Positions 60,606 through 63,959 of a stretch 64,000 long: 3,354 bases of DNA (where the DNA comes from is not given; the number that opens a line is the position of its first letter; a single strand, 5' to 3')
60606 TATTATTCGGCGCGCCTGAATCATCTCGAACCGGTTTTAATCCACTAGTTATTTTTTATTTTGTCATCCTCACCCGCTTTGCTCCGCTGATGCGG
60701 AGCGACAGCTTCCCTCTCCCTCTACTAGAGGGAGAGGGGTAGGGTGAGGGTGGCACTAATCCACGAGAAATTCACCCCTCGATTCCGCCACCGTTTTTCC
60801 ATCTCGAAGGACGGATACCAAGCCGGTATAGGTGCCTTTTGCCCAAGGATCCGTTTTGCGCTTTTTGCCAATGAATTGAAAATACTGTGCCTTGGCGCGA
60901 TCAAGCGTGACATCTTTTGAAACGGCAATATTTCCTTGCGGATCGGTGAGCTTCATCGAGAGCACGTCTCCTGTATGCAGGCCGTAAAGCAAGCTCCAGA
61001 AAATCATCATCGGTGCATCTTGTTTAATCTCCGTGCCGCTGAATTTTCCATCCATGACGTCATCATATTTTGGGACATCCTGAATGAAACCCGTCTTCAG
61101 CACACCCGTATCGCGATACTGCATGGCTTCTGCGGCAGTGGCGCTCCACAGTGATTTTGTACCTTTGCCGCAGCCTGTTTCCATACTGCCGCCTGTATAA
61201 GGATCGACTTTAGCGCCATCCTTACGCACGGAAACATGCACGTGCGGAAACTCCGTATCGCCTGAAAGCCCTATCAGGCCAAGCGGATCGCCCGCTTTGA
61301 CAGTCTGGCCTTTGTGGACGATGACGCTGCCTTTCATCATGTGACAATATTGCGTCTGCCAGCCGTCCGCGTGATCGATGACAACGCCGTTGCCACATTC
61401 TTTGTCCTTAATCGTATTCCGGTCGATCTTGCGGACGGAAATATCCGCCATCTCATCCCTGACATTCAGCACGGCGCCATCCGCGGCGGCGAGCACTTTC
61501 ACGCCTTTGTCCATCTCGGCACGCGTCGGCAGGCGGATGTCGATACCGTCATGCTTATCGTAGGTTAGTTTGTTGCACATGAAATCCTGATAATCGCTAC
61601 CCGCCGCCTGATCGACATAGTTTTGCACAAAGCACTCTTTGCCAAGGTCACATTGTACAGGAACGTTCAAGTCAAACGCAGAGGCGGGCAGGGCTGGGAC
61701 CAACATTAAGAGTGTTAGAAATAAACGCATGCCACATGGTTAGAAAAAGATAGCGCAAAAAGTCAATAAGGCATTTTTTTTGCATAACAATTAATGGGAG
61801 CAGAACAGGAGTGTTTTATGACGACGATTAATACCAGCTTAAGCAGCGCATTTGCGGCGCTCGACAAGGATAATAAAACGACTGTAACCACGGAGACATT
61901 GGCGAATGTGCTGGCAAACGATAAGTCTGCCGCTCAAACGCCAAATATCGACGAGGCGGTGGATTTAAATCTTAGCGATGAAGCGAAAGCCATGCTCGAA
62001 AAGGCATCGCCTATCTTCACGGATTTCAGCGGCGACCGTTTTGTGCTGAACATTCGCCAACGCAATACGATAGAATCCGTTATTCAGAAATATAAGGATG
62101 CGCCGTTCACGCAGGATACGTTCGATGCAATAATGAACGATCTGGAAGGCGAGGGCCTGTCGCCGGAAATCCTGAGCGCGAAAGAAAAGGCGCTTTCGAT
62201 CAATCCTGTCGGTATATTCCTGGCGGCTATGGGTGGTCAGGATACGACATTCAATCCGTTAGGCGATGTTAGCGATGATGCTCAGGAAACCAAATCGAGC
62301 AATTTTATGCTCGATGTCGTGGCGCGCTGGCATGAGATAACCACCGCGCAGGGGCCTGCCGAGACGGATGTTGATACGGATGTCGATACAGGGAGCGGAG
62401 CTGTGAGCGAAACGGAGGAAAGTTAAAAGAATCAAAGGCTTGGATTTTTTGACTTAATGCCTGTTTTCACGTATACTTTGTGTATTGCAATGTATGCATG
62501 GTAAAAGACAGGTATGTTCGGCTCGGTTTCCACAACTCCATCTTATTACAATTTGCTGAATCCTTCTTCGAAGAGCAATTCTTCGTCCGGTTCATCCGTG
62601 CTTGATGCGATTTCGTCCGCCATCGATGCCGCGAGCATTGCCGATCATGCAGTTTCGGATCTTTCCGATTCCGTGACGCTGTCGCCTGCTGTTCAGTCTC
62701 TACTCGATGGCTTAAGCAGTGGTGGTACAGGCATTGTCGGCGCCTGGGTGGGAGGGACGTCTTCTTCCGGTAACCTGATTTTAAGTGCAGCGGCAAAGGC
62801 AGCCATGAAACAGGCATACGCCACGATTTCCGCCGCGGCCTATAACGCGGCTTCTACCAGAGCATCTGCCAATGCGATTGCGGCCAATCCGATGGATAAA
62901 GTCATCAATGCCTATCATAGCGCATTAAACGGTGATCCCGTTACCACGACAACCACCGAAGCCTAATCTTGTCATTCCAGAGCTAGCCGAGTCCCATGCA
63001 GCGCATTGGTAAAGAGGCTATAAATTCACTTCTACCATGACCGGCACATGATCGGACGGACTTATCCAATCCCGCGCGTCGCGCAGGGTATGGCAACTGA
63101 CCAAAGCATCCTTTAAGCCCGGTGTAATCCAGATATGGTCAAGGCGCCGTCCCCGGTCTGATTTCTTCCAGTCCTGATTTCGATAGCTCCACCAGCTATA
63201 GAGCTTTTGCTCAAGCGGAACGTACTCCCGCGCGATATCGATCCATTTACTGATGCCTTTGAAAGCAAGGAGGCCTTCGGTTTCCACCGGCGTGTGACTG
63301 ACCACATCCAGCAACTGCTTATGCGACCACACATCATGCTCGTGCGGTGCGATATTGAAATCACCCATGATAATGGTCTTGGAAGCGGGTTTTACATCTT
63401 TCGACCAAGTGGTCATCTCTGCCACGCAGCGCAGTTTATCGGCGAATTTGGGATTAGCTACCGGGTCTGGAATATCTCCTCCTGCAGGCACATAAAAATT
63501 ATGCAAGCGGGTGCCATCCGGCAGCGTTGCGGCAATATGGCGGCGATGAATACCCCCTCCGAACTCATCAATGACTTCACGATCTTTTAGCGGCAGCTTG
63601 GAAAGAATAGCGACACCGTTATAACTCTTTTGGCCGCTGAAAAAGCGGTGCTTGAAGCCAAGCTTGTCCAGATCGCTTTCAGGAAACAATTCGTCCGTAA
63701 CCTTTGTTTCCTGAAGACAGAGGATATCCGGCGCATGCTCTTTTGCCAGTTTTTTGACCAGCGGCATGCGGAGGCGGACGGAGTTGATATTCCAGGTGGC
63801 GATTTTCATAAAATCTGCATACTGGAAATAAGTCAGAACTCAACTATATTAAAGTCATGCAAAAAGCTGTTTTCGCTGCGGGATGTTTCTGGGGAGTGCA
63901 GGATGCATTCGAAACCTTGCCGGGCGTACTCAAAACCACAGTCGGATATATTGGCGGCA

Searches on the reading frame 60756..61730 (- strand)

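Call 61: search_protein_families(library=pfam, proteins=[window:60756-61730:-], max_evalue=0.00001)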
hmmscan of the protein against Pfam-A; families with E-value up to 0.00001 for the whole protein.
window:60756-61730:- (324 aa): 1 family
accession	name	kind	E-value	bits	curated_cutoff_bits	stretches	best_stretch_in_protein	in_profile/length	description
PF01551.29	Peptidase_M23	-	1.7e-20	73.4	28.7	1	59-177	2-96/96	Peptidase family M23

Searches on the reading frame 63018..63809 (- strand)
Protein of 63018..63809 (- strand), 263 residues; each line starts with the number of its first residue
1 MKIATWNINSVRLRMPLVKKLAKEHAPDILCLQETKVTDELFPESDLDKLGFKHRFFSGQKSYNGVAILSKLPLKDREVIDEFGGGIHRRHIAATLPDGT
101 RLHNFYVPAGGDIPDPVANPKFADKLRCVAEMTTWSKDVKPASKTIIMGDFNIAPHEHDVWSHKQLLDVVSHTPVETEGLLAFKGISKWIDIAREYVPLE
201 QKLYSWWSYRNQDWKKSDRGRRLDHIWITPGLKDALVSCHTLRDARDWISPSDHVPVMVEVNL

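Call 70: find_encoding_contigs(protein=window:63018-63809:-, flank=10000, max_places=1)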
Protein window:63018-63809:- (263 aa): no gene with exactly this product is on record in the collection.
